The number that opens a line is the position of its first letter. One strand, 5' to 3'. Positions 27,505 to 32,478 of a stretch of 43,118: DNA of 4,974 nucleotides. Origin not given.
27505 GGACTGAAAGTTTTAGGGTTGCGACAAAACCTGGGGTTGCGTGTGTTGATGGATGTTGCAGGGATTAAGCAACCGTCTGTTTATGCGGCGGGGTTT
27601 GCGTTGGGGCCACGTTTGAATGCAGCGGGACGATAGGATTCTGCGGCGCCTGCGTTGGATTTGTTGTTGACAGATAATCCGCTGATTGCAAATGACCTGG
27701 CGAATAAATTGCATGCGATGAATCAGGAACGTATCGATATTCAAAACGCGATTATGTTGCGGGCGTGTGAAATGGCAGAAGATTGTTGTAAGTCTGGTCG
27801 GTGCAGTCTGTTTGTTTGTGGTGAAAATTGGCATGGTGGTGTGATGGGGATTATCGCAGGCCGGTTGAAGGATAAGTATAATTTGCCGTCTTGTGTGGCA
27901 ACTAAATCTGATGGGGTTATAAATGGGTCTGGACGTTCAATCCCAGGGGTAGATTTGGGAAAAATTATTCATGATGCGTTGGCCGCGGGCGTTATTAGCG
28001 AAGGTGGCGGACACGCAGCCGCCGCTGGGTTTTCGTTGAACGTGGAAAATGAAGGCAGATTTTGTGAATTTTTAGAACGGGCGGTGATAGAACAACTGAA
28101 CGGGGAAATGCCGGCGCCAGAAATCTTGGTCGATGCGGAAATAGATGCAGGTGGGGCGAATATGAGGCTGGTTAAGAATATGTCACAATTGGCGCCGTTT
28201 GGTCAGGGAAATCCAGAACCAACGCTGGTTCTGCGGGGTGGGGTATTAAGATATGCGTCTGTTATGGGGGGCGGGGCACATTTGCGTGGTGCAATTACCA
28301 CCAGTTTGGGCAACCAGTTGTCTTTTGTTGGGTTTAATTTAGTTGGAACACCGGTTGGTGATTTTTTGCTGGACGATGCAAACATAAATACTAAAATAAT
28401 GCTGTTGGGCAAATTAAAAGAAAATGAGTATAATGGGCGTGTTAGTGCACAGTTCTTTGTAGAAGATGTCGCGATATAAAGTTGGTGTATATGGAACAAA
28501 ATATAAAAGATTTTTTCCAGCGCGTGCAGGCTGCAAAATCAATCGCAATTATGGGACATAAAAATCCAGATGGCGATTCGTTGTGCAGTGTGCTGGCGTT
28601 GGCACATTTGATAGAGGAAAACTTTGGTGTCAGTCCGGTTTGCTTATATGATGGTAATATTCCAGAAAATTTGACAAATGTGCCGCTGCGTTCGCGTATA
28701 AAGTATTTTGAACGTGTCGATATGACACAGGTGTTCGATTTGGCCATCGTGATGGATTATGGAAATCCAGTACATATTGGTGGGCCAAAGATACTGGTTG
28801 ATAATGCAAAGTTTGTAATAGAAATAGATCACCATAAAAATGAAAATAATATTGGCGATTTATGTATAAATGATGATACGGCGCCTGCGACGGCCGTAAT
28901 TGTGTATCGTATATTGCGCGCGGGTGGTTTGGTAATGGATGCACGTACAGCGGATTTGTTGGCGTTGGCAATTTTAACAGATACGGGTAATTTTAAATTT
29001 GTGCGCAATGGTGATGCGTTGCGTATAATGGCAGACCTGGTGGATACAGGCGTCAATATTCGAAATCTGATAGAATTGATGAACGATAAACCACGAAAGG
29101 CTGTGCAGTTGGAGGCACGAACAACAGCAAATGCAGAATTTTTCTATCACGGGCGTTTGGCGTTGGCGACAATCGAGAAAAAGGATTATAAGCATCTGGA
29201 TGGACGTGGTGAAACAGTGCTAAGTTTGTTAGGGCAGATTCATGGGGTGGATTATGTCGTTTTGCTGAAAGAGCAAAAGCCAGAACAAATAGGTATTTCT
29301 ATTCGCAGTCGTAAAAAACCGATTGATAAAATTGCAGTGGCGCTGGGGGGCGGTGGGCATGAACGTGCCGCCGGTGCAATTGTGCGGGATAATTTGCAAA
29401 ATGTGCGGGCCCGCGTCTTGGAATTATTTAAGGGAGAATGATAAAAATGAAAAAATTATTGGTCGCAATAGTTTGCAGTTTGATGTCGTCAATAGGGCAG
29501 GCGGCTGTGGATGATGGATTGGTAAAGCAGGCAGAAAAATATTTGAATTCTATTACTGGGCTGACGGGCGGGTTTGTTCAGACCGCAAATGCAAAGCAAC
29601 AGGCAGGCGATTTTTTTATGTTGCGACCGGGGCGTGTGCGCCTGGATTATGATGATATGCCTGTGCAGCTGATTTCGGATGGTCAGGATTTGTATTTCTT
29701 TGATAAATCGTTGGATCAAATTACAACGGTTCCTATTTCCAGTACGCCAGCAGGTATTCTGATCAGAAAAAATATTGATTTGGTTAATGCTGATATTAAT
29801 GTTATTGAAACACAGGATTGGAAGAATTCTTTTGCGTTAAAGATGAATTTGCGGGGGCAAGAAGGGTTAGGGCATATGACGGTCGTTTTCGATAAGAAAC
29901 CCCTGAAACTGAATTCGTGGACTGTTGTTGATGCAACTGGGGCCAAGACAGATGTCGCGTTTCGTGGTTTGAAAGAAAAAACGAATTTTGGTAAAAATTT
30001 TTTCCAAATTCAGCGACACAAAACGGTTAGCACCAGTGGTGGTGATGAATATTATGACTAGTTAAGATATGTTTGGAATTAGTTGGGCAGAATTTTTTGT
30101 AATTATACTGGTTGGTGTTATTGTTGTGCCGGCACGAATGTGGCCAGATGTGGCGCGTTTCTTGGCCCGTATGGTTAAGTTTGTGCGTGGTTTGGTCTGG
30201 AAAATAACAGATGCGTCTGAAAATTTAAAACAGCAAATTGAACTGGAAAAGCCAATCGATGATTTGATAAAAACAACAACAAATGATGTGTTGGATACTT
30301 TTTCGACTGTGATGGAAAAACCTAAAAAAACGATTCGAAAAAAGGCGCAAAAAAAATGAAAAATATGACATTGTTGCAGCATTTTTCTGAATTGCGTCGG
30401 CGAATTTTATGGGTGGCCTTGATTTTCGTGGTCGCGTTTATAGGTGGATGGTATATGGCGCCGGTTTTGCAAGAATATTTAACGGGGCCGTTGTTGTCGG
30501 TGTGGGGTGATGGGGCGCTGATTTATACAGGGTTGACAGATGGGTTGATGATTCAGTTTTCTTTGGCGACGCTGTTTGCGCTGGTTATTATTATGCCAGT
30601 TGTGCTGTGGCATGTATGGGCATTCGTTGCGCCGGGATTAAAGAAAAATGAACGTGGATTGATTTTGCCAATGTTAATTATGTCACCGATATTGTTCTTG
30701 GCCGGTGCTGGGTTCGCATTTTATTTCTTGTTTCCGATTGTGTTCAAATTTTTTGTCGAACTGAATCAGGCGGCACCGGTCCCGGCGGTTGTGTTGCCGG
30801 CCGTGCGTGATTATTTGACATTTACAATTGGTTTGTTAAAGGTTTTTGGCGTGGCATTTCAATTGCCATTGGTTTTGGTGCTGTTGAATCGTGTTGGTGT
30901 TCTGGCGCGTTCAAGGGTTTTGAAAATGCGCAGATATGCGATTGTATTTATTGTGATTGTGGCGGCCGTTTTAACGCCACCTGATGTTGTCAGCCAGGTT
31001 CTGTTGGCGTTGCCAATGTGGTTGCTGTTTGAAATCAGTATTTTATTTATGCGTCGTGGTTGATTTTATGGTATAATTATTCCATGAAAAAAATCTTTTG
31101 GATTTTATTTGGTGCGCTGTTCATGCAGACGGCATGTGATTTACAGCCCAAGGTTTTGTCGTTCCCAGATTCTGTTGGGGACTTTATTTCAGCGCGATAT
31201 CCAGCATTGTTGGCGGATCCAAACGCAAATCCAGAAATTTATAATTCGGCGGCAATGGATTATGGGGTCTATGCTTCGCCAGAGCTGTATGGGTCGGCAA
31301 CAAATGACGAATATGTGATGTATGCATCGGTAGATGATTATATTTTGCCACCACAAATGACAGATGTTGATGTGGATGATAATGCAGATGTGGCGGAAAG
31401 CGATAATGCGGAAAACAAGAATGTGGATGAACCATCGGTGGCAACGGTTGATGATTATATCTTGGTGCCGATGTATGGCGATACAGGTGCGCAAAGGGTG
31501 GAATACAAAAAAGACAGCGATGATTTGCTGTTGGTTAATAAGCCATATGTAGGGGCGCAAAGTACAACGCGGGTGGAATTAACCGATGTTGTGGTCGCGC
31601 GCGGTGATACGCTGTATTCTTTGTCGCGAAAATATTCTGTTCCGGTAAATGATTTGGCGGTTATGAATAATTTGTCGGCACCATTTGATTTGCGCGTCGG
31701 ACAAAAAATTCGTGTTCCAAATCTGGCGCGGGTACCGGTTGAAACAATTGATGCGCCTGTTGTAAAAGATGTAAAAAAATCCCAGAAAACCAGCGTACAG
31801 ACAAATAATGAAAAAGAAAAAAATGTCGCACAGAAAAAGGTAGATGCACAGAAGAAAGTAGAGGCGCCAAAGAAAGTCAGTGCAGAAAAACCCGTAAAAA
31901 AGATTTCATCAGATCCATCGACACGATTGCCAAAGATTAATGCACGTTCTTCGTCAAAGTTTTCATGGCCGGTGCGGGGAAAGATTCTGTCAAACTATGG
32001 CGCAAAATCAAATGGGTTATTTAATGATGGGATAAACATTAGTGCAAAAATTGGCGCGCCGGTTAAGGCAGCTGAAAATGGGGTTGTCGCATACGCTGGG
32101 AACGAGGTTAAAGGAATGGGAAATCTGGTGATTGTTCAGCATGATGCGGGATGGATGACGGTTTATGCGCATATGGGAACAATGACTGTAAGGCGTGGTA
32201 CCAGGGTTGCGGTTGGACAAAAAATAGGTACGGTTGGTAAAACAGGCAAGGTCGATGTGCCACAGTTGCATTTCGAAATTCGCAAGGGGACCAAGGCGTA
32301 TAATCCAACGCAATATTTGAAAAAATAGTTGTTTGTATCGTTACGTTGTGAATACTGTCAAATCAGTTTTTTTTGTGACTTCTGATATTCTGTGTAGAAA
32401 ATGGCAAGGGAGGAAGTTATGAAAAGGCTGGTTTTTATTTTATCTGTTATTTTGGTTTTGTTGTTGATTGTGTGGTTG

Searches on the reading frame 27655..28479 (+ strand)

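Call 71: search_protein_families(library=pfam, proteins=[window:27655-28479:+], max_evalue=0.0001)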
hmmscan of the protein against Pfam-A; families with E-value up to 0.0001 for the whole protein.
window:27655-28479:+ (274 aa): 2 families
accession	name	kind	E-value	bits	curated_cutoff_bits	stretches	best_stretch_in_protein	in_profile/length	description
PF17768.7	RecJ_OB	-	3e-19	69.5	27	1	159-271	1-107/107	RecJ OB domain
PF02272.25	DHHA1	-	4.9e-15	56.3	25.9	1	55-144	9-100/102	DHHA1 domain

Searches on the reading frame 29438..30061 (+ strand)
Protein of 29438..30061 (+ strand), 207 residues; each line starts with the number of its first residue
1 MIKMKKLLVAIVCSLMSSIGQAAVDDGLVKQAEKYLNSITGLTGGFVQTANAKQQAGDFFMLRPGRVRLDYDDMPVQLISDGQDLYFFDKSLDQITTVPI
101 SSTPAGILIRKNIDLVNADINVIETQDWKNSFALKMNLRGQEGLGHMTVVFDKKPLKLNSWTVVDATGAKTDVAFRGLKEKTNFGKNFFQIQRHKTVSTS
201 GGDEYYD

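Call 71: search_protein_families(library=pfam, proteins=[window:29438-30061:+], max_evalue=0.0001)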
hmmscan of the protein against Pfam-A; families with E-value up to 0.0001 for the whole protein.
window:29438-30061:+ (207 aa): 1 family
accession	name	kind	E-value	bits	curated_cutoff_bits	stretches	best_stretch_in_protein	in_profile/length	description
PF03548.22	LolA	-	3.1e-23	82.7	23.6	1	38-191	2-164/165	Outer membrane lipoprotein carrier protein LolA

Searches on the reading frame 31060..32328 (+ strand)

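Call 71: search_protein_families(library=pfam, proteins=[window:31060-32328:+], max_evalue=0.0001)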
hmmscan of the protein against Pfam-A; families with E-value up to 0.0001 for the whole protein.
window:31060-32328:+ (422 aa): 2 families
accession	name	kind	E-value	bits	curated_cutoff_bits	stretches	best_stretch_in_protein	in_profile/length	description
PF01551.29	Peptidase_M23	-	3.7e-30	104.4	28.7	1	321-416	2-96/96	Peptidase family M23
PF01476.26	LysM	-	2.4e-13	50.2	20.9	1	178-220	2-43/43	LysM domain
